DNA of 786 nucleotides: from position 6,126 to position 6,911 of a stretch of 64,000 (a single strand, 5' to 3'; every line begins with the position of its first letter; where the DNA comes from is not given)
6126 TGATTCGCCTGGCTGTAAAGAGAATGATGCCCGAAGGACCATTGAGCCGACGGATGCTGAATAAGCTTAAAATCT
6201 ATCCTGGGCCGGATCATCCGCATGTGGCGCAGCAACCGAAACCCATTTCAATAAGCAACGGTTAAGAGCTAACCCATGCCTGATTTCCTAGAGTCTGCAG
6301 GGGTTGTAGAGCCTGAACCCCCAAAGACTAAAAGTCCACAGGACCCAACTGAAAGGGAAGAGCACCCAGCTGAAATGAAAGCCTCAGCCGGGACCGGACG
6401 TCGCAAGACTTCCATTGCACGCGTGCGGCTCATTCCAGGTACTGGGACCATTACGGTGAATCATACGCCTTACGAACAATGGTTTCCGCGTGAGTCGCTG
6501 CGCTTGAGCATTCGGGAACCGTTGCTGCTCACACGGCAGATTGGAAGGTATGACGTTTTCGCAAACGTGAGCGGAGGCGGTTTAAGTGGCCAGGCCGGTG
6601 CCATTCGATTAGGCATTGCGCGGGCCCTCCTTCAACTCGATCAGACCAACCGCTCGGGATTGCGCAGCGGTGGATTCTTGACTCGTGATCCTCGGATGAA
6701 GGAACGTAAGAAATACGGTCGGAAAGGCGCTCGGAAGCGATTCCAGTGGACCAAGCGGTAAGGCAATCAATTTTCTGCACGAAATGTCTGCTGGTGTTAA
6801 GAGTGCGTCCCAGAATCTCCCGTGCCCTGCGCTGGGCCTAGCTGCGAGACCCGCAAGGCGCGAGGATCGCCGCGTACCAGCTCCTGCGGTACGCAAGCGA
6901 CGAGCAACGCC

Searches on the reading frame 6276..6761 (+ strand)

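Call 68: search_protein_families(library=pfam, proteins=[window:6276-6761:+], max_evalue=0.001)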
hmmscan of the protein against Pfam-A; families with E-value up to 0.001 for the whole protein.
window:6276-6761:+ (161 aa): 1 family
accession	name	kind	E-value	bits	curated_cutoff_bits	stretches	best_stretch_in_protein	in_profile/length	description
PF00380.25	Ribosomal_S9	-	1.4e-49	168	22.5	1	41-161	1-121/121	Ribosomal protein S9/S16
